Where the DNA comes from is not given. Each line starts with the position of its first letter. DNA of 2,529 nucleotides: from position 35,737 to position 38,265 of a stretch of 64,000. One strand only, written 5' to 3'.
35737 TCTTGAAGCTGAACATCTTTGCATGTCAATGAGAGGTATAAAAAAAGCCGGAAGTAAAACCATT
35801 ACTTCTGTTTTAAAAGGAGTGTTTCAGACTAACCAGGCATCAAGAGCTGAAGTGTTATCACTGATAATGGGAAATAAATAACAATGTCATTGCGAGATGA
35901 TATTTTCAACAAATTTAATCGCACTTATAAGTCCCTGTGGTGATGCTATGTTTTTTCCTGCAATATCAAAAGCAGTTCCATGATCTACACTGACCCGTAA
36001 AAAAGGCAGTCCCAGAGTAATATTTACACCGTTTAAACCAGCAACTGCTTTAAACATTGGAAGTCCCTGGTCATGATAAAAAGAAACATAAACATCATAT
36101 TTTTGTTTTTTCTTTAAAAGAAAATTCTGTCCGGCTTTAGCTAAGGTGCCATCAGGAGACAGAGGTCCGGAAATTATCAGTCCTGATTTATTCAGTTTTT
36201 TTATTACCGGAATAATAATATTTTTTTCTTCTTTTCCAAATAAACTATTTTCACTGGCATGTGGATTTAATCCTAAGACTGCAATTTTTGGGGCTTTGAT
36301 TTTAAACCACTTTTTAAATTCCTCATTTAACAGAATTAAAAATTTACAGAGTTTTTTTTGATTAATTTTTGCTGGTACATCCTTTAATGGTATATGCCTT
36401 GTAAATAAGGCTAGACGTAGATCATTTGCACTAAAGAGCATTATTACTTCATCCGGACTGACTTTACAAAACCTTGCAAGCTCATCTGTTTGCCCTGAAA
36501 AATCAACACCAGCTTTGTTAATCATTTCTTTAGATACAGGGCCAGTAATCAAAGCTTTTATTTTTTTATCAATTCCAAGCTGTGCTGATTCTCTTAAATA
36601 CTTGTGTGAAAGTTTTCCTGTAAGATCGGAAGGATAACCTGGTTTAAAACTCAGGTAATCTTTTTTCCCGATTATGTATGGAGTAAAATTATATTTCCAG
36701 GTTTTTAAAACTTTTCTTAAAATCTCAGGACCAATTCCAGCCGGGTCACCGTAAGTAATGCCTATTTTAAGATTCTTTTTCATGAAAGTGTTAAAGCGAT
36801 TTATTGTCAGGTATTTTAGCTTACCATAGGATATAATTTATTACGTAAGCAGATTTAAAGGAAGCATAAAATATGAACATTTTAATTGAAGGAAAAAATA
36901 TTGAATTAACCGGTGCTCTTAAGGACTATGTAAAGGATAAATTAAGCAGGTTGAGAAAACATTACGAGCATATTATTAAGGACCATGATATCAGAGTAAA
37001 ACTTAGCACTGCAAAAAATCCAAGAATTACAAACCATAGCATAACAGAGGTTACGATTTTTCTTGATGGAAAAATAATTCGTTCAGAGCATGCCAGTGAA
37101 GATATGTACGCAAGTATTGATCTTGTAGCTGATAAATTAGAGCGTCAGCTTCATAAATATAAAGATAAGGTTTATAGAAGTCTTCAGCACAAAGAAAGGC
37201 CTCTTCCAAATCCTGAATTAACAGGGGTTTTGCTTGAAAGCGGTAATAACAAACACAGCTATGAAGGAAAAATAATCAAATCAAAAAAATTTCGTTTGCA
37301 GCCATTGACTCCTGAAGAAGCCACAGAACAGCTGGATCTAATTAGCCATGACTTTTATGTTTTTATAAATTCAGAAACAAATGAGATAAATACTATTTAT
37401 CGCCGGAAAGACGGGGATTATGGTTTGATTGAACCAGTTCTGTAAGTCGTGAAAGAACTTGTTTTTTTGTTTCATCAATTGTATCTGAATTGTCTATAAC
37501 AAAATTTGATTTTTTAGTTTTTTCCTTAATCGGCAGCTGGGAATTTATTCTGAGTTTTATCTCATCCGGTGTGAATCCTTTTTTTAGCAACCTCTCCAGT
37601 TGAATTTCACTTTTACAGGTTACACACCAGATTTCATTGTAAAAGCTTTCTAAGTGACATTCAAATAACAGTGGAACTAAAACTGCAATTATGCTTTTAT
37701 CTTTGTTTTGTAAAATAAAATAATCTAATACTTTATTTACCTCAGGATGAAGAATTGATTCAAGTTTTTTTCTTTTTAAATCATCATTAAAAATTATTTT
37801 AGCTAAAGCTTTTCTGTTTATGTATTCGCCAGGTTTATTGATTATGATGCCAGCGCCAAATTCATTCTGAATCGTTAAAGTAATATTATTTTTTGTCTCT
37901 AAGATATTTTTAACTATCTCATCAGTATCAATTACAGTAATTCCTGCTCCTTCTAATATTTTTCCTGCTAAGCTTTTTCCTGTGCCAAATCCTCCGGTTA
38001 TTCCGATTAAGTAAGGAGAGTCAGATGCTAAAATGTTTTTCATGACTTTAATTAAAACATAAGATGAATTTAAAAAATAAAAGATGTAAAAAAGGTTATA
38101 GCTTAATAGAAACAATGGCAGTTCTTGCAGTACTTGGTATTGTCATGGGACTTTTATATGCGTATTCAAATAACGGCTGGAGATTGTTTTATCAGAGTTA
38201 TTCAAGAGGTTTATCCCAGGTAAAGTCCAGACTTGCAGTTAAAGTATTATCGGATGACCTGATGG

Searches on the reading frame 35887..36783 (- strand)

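Call 69: search_protein_families(library=pfam, max_evalue=1e-8, proteins=[window:35887-36783:-])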
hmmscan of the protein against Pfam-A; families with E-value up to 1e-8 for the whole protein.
window:35887-36783:- (298 aa): 1 family
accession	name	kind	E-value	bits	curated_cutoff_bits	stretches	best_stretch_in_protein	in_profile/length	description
PF04166.17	PdxA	-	4.9e-85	285.8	27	1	46-291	49-285/286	Pyridoxal phosphate biosynthetic protein PdxA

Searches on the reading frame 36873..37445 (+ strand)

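Call 69: search_protein_families(library=pfam, max_evalue=1e-8, proteins=[window:36873-37445:+])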
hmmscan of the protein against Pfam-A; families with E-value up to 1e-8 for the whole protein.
window:36873-37445:+ (190 aa): 2 families
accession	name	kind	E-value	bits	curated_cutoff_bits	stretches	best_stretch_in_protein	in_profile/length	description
PF02482.25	Ribosomal_S30AE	-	9.5e-26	90.8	23.7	1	4-100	2-87/88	Sigma 54 modulation protein / S30EA ribosomal protein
PF16321.10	Ribosom_S30AE_C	-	6.4e-24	83.9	25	1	131-185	3-57/57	Sigma 54 modulation/S30EA ribosomal protein C terminus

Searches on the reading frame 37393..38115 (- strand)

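Call 70: search_protein_families(library=pfam, max_evalue=1e-8, proteins=[window:37393-38115:-])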
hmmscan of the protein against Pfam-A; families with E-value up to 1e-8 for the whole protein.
window:37393-38115:- (240 aa): 1 family
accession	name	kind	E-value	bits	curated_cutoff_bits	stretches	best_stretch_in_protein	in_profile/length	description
PF01121.26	CoaE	-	2.5e-42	145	27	1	35-214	1-179/180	Dephospho-CoA kinase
